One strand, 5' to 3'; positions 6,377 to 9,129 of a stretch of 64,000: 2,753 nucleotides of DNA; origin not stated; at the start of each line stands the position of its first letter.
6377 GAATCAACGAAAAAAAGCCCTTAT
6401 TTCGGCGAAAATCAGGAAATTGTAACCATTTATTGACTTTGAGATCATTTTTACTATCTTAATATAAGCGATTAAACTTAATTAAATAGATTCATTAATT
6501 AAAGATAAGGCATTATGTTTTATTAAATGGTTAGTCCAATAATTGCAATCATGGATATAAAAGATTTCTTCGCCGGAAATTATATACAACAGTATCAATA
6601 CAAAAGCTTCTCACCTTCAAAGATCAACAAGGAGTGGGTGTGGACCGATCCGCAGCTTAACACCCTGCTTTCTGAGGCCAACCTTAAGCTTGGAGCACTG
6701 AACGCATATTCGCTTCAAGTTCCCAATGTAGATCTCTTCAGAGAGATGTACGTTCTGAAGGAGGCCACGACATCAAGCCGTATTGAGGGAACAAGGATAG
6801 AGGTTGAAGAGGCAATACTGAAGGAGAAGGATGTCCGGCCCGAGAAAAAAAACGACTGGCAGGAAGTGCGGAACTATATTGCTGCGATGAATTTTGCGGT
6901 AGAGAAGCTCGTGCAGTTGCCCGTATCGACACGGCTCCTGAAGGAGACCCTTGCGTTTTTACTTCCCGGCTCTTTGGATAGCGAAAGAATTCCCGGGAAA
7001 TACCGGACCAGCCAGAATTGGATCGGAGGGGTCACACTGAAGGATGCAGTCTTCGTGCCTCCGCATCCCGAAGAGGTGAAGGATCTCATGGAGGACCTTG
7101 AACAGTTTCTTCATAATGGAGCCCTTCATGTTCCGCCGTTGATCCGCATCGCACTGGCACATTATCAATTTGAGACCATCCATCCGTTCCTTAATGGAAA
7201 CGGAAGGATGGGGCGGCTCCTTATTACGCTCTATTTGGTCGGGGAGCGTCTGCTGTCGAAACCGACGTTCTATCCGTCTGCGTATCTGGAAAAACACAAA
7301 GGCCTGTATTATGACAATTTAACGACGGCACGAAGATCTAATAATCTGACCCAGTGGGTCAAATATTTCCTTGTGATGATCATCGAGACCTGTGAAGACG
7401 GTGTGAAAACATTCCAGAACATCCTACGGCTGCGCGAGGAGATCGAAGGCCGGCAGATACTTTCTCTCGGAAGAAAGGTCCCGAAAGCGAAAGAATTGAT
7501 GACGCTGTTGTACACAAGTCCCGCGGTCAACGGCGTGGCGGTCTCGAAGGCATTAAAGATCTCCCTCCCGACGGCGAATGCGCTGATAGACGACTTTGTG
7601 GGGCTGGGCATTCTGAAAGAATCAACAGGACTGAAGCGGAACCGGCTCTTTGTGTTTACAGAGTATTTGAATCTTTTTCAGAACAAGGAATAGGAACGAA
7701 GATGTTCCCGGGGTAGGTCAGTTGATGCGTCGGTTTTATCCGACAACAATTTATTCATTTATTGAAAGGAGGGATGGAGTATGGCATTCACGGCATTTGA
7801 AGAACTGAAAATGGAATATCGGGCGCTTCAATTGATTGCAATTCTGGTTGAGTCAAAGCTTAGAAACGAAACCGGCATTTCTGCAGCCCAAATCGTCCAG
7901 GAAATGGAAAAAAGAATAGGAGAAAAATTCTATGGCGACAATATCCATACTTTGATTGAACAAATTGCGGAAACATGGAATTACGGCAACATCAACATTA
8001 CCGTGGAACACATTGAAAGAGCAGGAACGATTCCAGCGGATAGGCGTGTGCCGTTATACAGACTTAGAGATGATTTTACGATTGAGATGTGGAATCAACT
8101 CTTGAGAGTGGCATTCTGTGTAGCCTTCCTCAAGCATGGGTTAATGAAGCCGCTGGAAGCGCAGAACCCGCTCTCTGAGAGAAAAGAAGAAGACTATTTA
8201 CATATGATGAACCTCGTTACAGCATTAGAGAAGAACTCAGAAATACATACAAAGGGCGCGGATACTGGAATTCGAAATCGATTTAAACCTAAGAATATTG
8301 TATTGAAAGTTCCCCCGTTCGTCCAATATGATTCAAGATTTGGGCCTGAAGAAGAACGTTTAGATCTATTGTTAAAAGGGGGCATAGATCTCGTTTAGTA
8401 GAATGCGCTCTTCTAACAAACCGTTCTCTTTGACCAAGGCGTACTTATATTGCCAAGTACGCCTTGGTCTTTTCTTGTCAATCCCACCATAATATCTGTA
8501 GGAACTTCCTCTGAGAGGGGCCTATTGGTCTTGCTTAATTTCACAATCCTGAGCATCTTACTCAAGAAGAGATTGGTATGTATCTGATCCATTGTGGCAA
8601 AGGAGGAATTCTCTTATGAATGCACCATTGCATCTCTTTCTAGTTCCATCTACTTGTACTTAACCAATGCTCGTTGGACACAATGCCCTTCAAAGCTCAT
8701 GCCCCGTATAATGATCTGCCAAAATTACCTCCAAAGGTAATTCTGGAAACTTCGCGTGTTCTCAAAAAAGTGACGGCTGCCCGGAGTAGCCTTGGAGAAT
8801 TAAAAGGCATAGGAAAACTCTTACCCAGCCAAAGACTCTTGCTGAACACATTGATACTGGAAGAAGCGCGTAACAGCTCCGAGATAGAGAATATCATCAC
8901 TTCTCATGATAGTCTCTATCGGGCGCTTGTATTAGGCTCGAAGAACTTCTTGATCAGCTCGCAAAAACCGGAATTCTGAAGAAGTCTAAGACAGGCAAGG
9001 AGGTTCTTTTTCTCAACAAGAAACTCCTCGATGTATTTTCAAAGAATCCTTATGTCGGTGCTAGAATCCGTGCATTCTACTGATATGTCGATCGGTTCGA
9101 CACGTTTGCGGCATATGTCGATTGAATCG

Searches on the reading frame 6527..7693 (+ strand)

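Call 12: search_protein_families(library=pfam, proteins=[window:6527-7693:+], max_evalue=0.001)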
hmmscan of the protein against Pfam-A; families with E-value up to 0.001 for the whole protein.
window:6527-7693:+ (388 aa): 2 families
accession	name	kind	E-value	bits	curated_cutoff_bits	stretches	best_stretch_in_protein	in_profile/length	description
PF13784.11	Fic_N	-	1.8e-22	79.6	26.7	1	47-126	3-82/82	Fic/DOC family N-terminal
PF02661.23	Fic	-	1.7e-18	67.6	24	1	151-237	20-93/93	Fic/DOC family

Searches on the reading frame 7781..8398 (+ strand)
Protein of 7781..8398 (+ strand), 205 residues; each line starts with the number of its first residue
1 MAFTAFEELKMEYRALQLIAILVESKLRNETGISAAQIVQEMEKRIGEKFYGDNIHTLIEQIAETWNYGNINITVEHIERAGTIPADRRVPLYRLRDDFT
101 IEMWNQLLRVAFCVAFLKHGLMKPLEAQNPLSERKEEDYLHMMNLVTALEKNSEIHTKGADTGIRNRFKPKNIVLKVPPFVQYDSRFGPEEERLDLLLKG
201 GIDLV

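Call 12: search_protein_families(library=pfam, proteins=[window:7781-8398:+], max_evalue=0.001)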
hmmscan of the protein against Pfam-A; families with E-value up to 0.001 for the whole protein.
window:7781-8398:+ (205 aa): 0 families

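Call 27: search_protein_families(library=pfam, proteins=[window:7781-8398:+], max_evalue=0.01)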
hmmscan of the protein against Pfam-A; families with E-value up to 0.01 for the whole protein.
window:7781-8398:+ (205 aa): 0 families

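Call 28: search_protein_families(library=phrogs, proteins=[window:7781-8398:+], max_evalue=0.01)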
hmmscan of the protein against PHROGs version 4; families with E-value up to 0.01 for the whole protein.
window:7781-8398:+ (205 aa): 0 families

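Call 76: find_encoding_contigs(protein=window:7781-8398:+, flank=8000, max_places=6)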
Protein window:7781-8398:+ (205 aa): 23 contigs read that carry it; 6 places shown.
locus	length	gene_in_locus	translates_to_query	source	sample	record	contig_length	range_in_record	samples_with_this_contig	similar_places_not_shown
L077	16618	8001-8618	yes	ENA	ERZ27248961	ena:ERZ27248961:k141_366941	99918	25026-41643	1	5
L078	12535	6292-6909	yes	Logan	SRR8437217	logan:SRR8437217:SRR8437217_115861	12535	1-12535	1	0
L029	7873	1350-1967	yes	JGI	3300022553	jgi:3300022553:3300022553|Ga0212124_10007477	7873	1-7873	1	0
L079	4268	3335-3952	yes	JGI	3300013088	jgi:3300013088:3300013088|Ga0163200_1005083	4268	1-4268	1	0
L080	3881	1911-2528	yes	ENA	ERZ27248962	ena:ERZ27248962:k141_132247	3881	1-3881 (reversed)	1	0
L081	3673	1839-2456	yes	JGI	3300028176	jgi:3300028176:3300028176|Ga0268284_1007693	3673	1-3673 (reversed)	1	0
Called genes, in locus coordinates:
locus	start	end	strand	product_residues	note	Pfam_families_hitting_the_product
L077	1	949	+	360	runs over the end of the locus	PF04326:SLFN_AlbA_2, PF13749:HATPase_c_4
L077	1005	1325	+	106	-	-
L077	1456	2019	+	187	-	PF20274:cREC_REC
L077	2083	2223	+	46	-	-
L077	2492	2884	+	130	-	PF17761:DUF1016_N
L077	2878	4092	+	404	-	PF09952:AbiEi_2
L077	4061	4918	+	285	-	-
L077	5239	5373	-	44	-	-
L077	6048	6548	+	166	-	-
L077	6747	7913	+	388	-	PF13784:Fic_N, PF02661:Fic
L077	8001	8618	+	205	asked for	-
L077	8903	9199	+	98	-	PF13784:Fic_N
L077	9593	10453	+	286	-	-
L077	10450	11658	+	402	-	PF00149:Metallophos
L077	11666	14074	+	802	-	PF02463:SMC_N (faint)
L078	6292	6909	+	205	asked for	-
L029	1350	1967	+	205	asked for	-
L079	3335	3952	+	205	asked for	-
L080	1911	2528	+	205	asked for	-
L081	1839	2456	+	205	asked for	-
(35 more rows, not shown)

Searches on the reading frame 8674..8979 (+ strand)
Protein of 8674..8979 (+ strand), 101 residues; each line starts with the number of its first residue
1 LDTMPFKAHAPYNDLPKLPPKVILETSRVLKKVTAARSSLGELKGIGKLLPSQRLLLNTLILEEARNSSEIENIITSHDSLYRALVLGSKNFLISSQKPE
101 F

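Call 12: search_protein_families(library=pfam, proteins=[window:8674-8979:+], max_evalue=0.001)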
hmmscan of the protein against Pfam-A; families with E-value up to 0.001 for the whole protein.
window:8674-8979:+ (101 aa): 1 family
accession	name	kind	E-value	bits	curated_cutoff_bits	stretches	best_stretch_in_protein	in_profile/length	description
PF13784.11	Fic_N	-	3.5e-17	62.6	26.7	1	30-86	1-57/82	Fic/DOC family N-terminal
